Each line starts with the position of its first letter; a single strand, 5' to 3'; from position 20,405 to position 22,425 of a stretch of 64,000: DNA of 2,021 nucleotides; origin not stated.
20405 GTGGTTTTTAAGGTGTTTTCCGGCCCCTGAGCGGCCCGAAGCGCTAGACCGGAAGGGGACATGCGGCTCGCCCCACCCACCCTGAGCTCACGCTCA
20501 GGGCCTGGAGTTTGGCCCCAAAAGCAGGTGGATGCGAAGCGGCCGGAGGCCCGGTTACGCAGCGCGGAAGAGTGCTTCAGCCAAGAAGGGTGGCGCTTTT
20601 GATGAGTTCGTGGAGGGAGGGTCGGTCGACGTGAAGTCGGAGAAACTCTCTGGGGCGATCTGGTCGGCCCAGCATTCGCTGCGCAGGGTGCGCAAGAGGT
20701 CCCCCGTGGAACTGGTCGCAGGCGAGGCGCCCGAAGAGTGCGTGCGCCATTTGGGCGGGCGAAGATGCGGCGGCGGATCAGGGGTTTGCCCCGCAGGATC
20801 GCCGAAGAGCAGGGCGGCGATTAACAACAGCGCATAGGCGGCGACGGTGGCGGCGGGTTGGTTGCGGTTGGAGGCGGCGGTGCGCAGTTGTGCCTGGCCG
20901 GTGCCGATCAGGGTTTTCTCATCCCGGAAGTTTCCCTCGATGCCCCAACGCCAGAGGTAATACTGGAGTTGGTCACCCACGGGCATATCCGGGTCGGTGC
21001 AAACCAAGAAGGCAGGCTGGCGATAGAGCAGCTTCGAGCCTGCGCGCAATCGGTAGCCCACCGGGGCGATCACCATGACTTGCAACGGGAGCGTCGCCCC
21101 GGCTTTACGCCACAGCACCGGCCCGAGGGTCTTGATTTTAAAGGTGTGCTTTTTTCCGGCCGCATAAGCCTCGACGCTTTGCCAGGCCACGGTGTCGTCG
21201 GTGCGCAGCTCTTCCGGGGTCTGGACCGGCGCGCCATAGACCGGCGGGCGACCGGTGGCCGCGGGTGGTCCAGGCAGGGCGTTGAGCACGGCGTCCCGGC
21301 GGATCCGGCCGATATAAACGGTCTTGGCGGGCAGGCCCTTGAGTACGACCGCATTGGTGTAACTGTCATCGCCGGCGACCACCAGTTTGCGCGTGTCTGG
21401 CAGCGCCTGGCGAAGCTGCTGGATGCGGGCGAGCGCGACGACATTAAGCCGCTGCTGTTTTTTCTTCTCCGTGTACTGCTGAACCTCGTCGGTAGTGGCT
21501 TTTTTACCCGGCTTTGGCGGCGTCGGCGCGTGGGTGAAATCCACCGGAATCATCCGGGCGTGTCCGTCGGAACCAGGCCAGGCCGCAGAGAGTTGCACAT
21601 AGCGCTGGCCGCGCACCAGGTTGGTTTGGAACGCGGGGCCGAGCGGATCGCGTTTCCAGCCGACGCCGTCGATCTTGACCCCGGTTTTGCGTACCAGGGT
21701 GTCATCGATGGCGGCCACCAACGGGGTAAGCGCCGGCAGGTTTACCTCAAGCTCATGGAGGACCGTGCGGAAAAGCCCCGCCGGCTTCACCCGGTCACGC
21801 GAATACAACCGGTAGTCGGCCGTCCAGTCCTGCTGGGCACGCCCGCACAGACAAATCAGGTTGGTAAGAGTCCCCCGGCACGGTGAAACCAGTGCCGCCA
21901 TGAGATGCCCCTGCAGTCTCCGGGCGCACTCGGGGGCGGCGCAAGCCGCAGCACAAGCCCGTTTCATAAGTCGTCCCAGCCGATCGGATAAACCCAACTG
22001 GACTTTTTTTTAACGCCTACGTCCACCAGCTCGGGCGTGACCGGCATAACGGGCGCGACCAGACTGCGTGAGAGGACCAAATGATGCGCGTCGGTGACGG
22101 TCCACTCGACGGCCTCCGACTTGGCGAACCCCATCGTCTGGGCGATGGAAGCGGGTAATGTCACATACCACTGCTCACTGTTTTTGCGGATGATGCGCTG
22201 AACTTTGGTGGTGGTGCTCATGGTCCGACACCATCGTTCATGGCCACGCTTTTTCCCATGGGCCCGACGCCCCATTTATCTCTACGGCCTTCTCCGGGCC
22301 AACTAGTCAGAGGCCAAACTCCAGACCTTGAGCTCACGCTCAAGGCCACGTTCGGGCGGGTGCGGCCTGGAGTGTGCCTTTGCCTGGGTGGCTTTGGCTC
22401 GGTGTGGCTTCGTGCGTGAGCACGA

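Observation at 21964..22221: AbrB/MazE-type domain joined to the IS701-like transposase by a probable -1 frameshift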

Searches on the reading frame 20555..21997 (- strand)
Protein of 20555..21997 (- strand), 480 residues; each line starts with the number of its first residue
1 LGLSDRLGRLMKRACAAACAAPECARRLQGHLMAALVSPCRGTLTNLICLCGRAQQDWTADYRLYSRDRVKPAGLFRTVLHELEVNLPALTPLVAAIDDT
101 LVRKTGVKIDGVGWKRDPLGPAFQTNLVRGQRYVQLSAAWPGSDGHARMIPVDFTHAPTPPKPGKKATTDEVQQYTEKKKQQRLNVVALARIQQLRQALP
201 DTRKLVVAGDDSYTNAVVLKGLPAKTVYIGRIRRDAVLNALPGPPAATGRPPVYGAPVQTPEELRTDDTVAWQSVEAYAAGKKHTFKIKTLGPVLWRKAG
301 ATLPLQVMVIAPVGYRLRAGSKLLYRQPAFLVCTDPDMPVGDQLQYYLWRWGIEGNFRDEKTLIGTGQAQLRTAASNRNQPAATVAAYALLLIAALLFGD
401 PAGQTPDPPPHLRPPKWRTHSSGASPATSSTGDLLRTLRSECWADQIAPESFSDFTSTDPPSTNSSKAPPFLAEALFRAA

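Call 7: search_protein_families(library=pfam, proteins=[window:20555-21997:-], max_evalue=1)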
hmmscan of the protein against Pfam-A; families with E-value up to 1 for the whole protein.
window:20555-21997:- (480 aa): 3 families
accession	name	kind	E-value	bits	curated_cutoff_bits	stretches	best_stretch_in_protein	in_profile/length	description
PF13546.12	DDE_5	-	1.5e-10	41.6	27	1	27-276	13-264/272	DDE superfamily endonuclease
PF01609.27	DDE_Tnp_1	-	0.0048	17.1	23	1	193-389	66-199/200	Transposase DDE domain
PF05094.17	LEF-9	-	0.25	10.3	27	1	165-230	402-466/493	Late expression factor 9 (LEF-9)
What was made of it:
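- On IS701 family: PF13546 scores 41.6 bits against a cut-off of 27 (call 7).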

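Call 8: search_protein_families(library=ncbifam, proteins=[window:20555-21997:-], max_evalue=1)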
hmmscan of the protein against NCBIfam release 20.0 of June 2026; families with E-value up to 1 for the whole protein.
window:20555-21997:- (480 aa): 8 families
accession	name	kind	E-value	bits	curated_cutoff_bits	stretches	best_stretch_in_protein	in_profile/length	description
NF049999.1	transpos_IS701_3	equivalog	1.5e-45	155.9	170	1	26-397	23-363/412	IS701 family transposase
NF033540.2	transpos_IS701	equivalog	1.7e-08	34.1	150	1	22-376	15-344/363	IS701 family transposase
NF033591.1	transpos_IS4_2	equivalog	2.1e-08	33.6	152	1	189-399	104-281/340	IS4 family transposase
NF041680.1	transp_NF041680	equivalog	4e-07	29.4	440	1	187-392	155-366/439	NF041680 family putative transposase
NF049921.1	transpos_IS701_2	equivalog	0.00029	20.3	250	1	328-390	223-286/318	IS701 family transposase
NF049925.1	transpos_IS4_4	equivalog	0.00055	18.8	250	1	330-390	305-366/449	IS4 family transposase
NF033592.1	transpos_IS4_1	equivalog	0.012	14.7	115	1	331-391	266-328/332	IS4 family transposase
NF033559.2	transpos_IS1634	equivalog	0.21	10.5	100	1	330-374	361-406/483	IS1634 family transposase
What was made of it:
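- On IS701 family: NF049999 gives E 1.5e-45 but scores 156 bits against a cut-off of 170 (call 8).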

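Call 15: find_related_loci(query=A1, collection=genome_contigs, flank=2500)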
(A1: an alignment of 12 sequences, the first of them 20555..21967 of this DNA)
Query A1 (470 aa) in genome_contigs; peptide patterns used: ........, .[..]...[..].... (x = any residue, [..] = any of these).
531 stretches matched a pattern; 525 encode a relative of the query (tblastn E <= 1e-3); the best 80 are kept; 80 distinct loci.
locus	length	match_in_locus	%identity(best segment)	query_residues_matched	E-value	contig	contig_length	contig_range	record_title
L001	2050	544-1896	67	16-470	0e+0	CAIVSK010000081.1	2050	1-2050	MAG: Akkermansiaceae bacterium isolate A14_bin-1981 genome assembly, contig: bin-1981:081/432, whole genome shotgun sequ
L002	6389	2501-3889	69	4-470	0e+0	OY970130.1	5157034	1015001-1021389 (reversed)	MAG: uncultured Verrucomicrobiae bacterium isolate MFD05705.bin.c.1 genome assembly, chromosome: 1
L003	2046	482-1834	67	16-470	0e+0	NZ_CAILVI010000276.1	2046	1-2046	MAG: uncultured Thiodictyon sp. isolate D14_bin-1308, whole genome shotgun sequence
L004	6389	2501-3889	69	4-470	0e+0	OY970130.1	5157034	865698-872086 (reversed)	MAG: uncultured Verrucomicrobiae bacterium isolate MFD05705.bin.c.1 genome assembly, chromosome: 1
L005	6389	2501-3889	69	4-470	0e+0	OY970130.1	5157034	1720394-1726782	MAG: uncultured Verrucomicrobiae bacterium isolate MFD05705.bin.c.1 genome assembly, chromosome: 1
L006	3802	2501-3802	69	16-454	0e+0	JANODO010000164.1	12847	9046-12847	MAG: Rariglobus sp. isolate VAR_17_metabat_116 VAR_17_k141_4177545, whole genome shotgun sequence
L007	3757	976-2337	67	12-470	0e+0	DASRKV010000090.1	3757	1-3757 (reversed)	MAG TPA_asm: Opitutaceae bacterium isolate SMAG_U10171 k141_316595, whole genome shotgun sequence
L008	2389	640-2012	71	4-464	0e+0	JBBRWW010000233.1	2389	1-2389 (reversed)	MAG: Lysobacterales bacterium isolate La4_metabat2.095 La4_metabat2.095_K_1611423_L_2389_cov_44.0009, whole genome shotg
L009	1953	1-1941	68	12-467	0e+0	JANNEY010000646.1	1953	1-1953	MAG: Opitutaceae bacterium isolate OTE_75_metabat_356 OTE_75_k141_4620126, whole genome shotgun sequence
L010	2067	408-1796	58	4-470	0e+0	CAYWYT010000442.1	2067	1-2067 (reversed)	MAG TPA_asm: uncultured Woeseiaceae bacterium isolate SRP155585_co2_107 genome assembly, contig: NODE_78725_length_2067_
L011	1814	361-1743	56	7-470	4e-178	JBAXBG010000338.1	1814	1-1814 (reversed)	MAG: Verrucomicrobiota bacterium isolate ELA161 MAG161_338, whole genome shotgun sequence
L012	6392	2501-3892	55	4-470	1e-163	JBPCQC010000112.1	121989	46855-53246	MAG: Verrucomicrobiales bacterium isolate TH_ant_mag_198 S1Ck127_10065351_flag_0_multi_21.9983_len_121989, whole genome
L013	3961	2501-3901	54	1-470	1e-163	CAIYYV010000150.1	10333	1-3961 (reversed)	MAG: Akkermansiaceae bacterium isolate Loclat_bin-19251 genome assembly, contig: bin-19251:150/452, whole genome shotgun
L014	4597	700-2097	56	1-470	4e-162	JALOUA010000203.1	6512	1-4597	MAG: Akkermansiaceae bacterium isolate Prado247 scaffold_26718, whole genome shotgun sequence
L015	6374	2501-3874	56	1-460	1e-158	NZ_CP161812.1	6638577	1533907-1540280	Luteolibacter sp. Populi chromosome, complete genome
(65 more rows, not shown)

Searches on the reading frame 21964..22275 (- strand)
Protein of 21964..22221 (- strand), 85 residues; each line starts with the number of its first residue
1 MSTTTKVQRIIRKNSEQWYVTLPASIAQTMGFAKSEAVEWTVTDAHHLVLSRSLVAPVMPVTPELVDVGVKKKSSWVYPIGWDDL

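Call 7: search_protein_families(library=pfam, proteins=[window:21964-22221:-, window:21964-22275:-], max_evalue=1)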
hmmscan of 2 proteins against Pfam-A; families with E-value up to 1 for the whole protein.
window:21964-22221:- (85 aa): 2 families
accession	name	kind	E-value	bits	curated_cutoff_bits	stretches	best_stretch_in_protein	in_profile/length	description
PF04014.23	MazE_antitoxin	-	0.006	16.9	24.7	1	12-50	2-40/48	Antidote-toxin recognition MazE, bacterial antitoxin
PF20731.2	RE_NgoFVII_C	-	0.17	12.4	23.8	1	14-45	40-71/131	NgoFVII C-terminal B3-like DNA-binding domain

window:21964-22275:- (103 aa): 3 families
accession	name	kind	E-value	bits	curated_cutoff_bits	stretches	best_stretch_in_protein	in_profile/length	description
PF04014.23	MazE_antitoxin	-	0.0093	16.3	24.7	1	31-68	3-40/48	Antidote-toxin recognition MazE, bacterial antitoxin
PF24144.1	Phage_tudor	-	0.052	13.9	27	1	11-42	49-80/90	Phage tudor domain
PF20731.2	RE_NgoFVII_C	-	0.22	12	23.8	1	32-62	40-70/131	NgoFVII C-terminal B3-like DNA-binding domain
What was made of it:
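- On AbrB/MazE/SpoVT superfamily: The window OrfA gives E 0.006 and 16.9 bits, below the cut-off of 24.7 (call 7).
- There is a weak PF04014 match (call 7).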

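Call 8: search_protein_families(library=ncbifam, proteins=[window:21964-22221:-], max_evalue=1)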
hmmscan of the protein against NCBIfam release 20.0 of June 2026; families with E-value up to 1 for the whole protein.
window:21964-22221:- (85 aa): 0 families

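Call 21: find_homologous_proteins(query=window:21967-22221:-, max_evalue=0.001)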
Query seq(85 aa) (85 aa): 16 proteins with E <= 0.001 among 20 candidates.
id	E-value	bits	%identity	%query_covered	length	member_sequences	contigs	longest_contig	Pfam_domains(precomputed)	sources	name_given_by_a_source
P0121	8.2e-47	174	96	100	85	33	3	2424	-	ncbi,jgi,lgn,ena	-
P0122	7.0e-45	168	91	100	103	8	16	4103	-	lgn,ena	-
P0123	1.0e-43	164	91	100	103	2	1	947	-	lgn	-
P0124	1.1e-43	164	93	94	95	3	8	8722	-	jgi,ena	jgi:antitoxin component of MazEF toxin-antitoxin module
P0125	1.6e-41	157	89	100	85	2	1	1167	-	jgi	jgi:antitoxin component of MazEF toxin-antitoxin module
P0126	5.0e-41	156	86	100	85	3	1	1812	-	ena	-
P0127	1.4e-39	151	85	100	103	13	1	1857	-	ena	-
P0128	4.5e-39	150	81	100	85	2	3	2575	-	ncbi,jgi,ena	jgi:hypothetical protein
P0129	1.1e-31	126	84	86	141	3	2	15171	-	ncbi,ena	-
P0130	4.0e-27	112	93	66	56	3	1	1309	-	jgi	jgi:hypothetical protein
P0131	1.3e-24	104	78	85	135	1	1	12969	-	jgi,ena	jgi:hypothetical protein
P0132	3.3e-24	102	89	66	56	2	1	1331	-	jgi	jgi:hypothetical protein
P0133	9.7e-23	98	65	88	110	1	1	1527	-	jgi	jgi:hypothetical protein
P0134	1.0e-20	91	77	66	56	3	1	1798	-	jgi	jgi:hypothetical protein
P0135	2.1e-9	55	60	62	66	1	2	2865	-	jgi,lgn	jgi:hypothetical protein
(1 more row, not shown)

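Call 40: predict_structure(alignment_id=A3)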
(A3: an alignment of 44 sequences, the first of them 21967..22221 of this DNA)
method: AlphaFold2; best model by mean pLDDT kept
length: 85 residues; sequences in the alignment: 44
mean_pLDDT: 65.8   pTM: 0.38
mean pLDDT of the five models: 65.8, 64.1, 58.6, 56.9, 54.8
residues with pLDDT >= 90: 3; 70-90: 48; 50-70: 3; < 50: 31
segments of 3 or more residues with pLDDT < 50: 55-85
pLDDT, mean of each block of 10 residues (from residue 1): 79 87 82 79 82 56 40 35 36
secondary structure, 60 per line:
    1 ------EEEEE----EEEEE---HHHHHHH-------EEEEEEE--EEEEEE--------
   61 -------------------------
elements in order: E7-11 E16-20 H24-30 E38-44 E47-52
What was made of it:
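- On AbrB/MazE/SpoVT superfamily: In the AlphaFold model, residues 1-52 have pLDDT about 80 (call 40).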

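Call 42: fold_search(model_id=the predicted structure, library=pdb)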
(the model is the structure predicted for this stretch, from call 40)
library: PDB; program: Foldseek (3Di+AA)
matches with E <= 10: 87; with E <= 0.001: 0
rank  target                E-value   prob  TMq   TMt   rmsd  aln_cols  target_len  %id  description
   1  1ub4_C                1.6e-01  0.93  0.47  0.53   6.9        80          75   20  crystal structure of MazEF complex (released 2003-05-20)
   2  7xi6_A                2.8e-01  0.69  0.35  0.47   4.2        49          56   22  Crystal structure of C56 from pSSVi (released 2023-04-19)
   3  2k1n_MODEL_1_A        3.6e-01  0.72  0.34  0.48   7.3        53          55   30  DNA bound structure of the N-terminal domain of AbrB (released 2008-11-11)
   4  9a4b_A                5.3e-01  0.80  0.35  0.32   4.2        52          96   23  Integrative model of ABRB-ATPE by crosslinking MS and deep learning (released 2024-09-18)
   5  1yfb_A                6.0e-01  0.80  0.36  0.54   5.7        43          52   32  The solution structure of the N-domain of the transcription factor abrB (released 2005-04-12)
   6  2mrn_MODEL_1_A        6.8e-01  0.87  0.43  0.52   3.2        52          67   21  Structure of truncated EcMazE (released 2015-02-04)
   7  2w1t_B                7.7e-01  0.84  0.39  0.20   5.9        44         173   20  Crystal Structure of B. subtilis SpoVT (released 2008-11-18)
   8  2w1t_A                7.7e-01  0.82  0.38  0.19   5.9        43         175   21  Crystal Structure of B. subtilis SpoVT (released 2008-11-18)
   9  4zrk_A                8.2e-01  0.16  0.21  0.06  14.6        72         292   14  Merlin-FERM and Lats1 complex (released 2015-06-17)
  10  3o27_A                9.9e-01  0.33  0.33  0.42   4.0        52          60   13  The crystal structure of C68 from the hybrid virus-plasmid pSSVx (released 2011-01-19)
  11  4zrj_A                1.3e+00  0.12  0.21  0.06  14.7        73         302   14  Structure of Merlin-FERM and CTD (released 2015-06-17)
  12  5itm_F                1.4e+00  0.60  0.39  0.63   4.1        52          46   17  The structure of truncated histone-like protein (released 2017-01-25)
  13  3wa0_D                1.7e+00  0.14  0.21  0.07  13.8        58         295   12  Crystal structure of merlin complexed with DCAF1/VprBP (released 2014-05-28)
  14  1mvf_D                2.0e+00  0.54  0.37  0.65   4.3        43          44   16  MazE addiction antidote (released 2003-06-10)
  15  4zri_A                2.2e+00  0.13  0.21  0.07  13.4        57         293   12  Crystal structure of Merlin-FERM and Lats2 (released 2015-06-17)
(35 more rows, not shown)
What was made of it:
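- On AbrB/MazE/SpoVT superfamily: Probabilities are 0.69-0.93 for the first eight hits and E-values are 0.16-1.0 (call 42).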

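Call 64: search_protein_families(library=pfam, alignment_id=A3, max_evalue=0.01)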
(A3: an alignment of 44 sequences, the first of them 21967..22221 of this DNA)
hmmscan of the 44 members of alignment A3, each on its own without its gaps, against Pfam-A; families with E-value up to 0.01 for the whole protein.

A. member 1, window:21967-22221:- (85 aa): 1 family
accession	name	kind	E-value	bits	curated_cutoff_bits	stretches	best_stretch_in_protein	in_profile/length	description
PF04014.23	MazE_antitoxin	-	0.006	16.9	24.7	1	12-50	2-40/48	Antidote-toxin recognition MazE, bacterial antitoxin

B. families by the number of members that match (of 44 scanned): 3 families
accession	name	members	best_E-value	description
PF04014.23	MazE_antitoxin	25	3.6e-07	Antidote-toxin recognition MazE, bacterial antitoxin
PF19649.4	DUF6152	1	0.0049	Family of unknown function (DUF6152)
PF07731.20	Cu-oxidase_2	1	0.006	Multicopper oxidase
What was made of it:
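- On AbrB/MazE/SpoVT superfamily: 25 of 44 homologues match at E of 0.01 or better, with a best E of 3.6e-7 (call 64).
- Closest known: AbrB / MazE / SpoVT swapped-hairpin DNA-binding domains. Same: PF04014 matches 25 of 44 homologues (calls 40, 42, 64).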

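Call 74: find_encoding_contigs(protein=P0128, flank=2200, max_places=3)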
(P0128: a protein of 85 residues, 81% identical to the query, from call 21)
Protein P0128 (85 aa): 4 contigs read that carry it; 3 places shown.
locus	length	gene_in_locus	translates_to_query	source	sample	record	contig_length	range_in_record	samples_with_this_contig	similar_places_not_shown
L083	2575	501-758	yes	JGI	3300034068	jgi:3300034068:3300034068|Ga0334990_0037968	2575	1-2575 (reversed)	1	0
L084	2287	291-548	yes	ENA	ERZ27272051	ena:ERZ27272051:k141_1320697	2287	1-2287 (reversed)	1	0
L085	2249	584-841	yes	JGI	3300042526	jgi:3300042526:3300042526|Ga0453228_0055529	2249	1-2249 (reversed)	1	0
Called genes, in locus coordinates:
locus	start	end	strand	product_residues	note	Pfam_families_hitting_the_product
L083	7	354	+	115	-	PF01546:Peptidase_M20 (weak)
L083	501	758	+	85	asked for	-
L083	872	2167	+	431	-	PF13546:DDE_5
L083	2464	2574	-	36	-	?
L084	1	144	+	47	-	?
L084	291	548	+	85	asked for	-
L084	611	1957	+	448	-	PF13546:DDE_5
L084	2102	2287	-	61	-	?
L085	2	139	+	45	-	?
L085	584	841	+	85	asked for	-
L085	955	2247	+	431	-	PF13546:DDE_5, PF01609:DDE_Tnp_1 (faint)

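Call 75: find_encoding_contigs(protein=P0126, flank=2200, max_places=2)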
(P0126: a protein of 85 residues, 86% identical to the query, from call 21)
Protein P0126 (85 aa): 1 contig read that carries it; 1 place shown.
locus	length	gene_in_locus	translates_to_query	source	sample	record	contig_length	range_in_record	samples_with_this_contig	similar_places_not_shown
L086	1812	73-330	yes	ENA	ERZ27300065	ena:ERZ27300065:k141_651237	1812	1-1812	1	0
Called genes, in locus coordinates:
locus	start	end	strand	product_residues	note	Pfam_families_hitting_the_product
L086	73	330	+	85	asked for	-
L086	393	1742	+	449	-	PF13546:DDE_5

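Call 76: find_encoding_contigs(protein=P0133, flank=2200, max_places=2)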
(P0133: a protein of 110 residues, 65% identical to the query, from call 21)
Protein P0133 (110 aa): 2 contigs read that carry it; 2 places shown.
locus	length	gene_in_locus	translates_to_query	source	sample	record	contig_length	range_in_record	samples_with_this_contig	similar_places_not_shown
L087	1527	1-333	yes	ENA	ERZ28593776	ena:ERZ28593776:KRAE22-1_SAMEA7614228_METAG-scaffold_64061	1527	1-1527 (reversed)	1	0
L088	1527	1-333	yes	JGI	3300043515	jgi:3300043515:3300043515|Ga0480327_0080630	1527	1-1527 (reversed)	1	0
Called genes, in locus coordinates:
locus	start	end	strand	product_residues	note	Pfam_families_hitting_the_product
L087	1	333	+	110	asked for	?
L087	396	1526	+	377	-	?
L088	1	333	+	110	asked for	?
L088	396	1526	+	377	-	?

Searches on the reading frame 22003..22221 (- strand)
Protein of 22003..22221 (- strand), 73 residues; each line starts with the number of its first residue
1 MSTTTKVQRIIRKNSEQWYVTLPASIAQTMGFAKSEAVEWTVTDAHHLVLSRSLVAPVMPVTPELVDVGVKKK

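Call 33: search_solved_structures(query=A2, max_evalue=10, show_alignments=3)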
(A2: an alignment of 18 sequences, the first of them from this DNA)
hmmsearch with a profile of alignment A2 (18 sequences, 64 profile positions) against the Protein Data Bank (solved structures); distinct sequences matched with E-value up to 10: 2.
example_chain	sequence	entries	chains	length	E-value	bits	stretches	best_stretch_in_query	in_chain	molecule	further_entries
7xi6_A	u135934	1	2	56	0.12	15.2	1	12-41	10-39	C56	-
9ux7_C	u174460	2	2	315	0.29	14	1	12-51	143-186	Lamassu protein LmuA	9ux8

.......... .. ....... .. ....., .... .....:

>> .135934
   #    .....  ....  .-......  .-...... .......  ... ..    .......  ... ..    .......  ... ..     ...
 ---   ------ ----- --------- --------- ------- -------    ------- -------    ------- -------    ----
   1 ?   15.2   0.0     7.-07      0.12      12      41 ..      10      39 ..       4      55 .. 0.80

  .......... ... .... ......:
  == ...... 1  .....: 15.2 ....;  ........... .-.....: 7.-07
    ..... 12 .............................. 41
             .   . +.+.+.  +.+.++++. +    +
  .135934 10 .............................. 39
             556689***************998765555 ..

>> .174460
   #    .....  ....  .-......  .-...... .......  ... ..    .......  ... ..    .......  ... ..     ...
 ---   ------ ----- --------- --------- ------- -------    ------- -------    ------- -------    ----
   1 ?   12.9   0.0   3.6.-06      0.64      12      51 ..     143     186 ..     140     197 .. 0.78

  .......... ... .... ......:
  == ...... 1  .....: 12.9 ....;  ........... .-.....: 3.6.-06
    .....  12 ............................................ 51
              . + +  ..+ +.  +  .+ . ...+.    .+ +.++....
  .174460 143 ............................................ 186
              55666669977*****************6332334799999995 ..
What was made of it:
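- On AbrB/MazE/SpoVT superfamily: A PDB sequence search was not significant (call 33).
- Tried and rejected: The best E-value is 0.12, to C56 of pSSVi, which is not significant (call 33).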

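Call 34: find_homologous_proteins(query=A2, max_evalue=0.001)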
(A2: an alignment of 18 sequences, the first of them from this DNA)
Query A2 (18 sequences) (73 aa, profile of the alignment): 8000 proteins with E <= 0.001 among 8000 candidates; the best 120 are listed.
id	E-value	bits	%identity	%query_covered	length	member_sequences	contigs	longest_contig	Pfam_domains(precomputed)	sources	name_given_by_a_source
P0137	4.8e-39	149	-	-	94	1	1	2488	PF04014.24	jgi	-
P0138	2.2e-33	131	49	78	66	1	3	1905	-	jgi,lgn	-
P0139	2.2e-33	131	49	78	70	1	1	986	-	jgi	jgi:hypothetical protein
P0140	2.3e-33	131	51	78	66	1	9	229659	-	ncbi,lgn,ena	-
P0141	2.4e-33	131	51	78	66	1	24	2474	-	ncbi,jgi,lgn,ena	jgi:hypothetical protein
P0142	2.5e-33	131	49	78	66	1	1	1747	-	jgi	jgi:hypothetical protein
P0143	2.5e-33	131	49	78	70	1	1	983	-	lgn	-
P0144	2.6e-33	131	51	78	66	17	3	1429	-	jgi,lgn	jgi:hypothetical protein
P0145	2.8e-33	131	53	78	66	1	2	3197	-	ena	-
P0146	3.6e-33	131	53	78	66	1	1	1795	-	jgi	jgi:hypothetical protein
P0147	4.1e-33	130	51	78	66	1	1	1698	-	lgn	-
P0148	4.2e-33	130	49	78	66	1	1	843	-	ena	-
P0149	4.4e-33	130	51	75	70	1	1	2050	-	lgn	-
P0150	4.5e-33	130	51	78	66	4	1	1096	-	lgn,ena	-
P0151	5.0e-33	130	49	78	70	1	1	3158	-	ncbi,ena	-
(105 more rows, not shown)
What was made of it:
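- JGI names several homologues 'antitoxin component of MazEF' or 'PrlF' (calls 21, 34).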
